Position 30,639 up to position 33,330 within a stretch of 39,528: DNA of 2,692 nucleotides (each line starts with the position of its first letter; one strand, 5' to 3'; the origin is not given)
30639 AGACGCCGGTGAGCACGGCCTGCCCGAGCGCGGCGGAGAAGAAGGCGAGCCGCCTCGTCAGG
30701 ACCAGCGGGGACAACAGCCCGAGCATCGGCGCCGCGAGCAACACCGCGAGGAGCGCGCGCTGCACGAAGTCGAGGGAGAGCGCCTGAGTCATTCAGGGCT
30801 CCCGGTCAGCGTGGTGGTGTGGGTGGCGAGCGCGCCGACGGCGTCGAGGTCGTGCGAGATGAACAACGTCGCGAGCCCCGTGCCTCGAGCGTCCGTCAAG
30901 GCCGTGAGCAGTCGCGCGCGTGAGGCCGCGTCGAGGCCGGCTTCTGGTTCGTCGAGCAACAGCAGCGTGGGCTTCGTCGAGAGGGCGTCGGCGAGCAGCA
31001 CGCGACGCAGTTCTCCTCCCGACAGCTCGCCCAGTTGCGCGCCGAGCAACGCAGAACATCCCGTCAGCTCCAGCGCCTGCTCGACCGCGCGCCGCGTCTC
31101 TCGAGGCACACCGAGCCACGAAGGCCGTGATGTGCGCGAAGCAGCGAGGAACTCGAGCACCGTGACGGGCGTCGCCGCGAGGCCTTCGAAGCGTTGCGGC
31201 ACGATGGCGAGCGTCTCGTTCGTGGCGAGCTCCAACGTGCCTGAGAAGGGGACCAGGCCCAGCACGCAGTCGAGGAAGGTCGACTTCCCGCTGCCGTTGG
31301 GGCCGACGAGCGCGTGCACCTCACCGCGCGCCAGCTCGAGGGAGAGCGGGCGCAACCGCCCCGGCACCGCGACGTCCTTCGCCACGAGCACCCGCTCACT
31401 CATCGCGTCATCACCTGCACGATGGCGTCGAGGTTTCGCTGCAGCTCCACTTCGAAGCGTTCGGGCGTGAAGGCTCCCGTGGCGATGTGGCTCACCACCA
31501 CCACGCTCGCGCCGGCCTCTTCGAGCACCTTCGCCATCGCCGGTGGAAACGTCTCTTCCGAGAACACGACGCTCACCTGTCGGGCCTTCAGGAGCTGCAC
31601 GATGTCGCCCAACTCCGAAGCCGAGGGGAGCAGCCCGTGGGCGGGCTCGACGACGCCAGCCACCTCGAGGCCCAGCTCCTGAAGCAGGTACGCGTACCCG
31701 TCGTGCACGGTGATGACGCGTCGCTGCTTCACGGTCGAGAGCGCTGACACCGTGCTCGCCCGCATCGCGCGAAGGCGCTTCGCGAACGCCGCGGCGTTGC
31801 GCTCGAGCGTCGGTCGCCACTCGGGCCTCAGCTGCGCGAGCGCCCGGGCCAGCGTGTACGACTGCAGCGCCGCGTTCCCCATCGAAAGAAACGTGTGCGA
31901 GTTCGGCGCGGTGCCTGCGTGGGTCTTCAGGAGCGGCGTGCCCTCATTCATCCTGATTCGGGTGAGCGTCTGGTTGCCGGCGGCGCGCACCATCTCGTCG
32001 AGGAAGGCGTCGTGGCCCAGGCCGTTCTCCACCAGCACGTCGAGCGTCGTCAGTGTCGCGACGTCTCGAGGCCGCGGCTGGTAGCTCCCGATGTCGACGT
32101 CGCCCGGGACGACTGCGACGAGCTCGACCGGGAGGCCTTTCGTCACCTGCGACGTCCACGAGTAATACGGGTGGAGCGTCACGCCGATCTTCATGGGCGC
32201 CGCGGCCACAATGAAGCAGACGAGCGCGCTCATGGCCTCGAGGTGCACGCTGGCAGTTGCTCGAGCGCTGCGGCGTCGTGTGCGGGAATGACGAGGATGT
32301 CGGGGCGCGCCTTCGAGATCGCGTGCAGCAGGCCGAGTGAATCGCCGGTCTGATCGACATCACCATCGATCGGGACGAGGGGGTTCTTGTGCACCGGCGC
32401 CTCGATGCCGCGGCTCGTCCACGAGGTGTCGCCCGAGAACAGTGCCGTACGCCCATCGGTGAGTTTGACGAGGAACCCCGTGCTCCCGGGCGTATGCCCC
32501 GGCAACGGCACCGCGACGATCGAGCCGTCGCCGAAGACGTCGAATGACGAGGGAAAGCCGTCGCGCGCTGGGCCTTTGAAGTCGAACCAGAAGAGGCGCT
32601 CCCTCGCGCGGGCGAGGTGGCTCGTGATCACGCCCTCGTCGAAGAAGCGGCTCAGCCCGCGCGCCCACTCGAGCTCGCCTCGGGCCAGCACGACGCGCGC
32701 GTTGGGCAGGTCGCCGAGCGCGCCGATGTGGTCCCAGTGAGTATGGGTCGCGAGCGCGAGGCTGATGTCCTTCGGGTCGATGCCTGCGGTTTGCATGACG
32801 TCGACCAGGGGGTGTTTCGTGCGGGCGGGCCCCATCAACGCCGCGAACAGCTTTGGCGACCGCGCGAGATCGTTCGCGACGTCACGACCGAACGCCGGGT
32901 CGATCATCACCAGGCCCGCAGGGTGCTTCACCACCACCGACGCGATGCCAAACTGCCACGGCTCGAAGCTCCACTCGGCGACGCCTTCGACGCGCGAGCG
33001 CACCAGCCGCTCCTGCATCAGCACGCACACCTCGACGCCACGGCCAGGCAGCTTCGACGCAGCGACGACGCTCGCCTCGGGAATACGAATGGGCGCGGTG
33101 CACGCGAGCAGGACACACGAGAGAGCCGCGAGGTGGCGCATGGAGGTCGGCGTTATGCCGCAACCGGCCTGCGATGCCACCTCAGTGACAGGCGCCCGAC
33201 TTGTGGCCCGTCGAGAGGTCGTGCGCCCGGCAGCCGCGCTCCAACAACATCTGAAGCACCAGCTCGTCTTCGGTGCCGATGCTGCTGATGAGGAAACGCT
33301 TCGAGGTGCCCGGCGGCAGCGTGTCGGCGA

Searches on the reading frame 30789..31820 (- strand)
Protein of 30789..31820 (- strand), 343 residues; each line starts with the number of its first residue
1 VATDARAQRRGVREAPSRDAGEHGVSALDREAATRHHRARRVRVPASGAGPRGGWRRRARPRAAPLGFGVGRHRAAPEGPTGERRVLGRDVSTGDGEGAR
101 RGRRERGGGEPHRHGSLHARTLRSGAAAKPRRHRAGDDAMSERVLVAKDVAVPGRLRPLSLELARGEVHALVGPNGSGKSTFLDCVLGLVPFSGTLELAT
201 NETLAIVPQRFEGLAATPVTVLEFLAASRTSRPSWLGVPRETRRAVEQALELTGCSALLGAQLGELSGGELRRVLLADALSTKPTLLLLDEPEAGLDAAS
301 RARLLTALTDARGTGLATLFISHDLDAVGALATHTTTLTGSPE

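Call 65: search_protein_families(library=pfam, proteins=[window:30789-31820:-], max_evalue=0.001)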
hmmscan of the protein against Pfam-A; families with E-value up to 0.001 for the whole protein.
window:30789-31820:- (343 aa): 4 families
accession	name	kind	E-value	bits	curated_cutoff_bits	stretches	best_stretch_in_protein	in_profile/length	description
PF00005.33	ABC_tran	-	1.1e-21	78.3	25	1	156-293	1-136/137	ABC transporter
PF13304.12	AAA_21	-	5.3e-14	53.4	27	2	264-324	236-299/304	AAA domain, putative AbiEii toxin, Type IV TA system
PF02463.25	SMC_N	-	1.2e-06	28.6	40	1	167-310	25-185/220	RecF/RecN/SMC N terminal domain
PF13555.12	AAA_29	-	1.7e-05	24.9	27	1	163-189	19-45/61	P-loop containing region of AAA domain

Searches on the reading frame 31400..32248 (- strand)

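Call 65: search_protein_families(library=pfam, proteins=[window:31400-32248:-], max_evalue=0.001)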
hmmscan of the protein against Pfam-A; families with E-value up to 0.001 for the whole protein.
window:31400-32248:- (282 aa): 1 family
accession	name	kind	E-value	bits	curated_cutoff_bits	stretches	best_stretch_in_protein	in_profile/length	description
PF01297.22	ZnuA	-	1.2e-42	146.7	29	1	23-278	3-262/263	Zinc-uptake complex component A periplasmic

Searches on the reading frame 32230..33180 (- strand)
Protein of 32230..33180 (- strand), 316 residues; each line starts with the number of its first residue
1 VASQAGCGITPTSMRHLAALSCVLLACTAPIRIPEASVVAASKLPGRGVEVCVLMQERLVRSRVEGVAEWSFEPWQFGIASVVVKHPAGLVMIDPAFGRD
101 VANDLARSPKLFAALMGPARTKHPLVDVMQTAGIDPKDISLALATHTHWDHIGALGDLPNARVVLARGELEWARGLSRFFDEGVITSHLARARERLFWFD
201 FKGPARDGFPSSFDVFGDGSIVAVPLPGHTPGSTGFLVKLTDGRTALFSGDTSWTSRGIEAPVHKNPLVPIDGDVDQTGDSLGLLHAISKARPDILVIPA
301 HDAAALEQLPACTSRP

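Call 65: search_protein_families(library=pfam, proteins=[window:32230-33180:-], max_evalue=0.001)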
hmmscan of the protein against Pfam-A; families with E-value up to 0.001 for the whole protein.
window:32230-33180:- (316 aa): 2 families
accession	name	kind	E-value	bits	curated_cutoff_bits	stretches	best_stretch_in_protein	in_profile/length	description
PF00753.33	Lactamase_B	-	6.3e-19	69.1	22.7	1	79-297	6-193/196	Metallo-beta-lactamase superfamily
PF12706.13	Lactamase_B_2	-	2e-07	31.2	27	1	130-273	23-164/200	Beta-lactamase superfamily domain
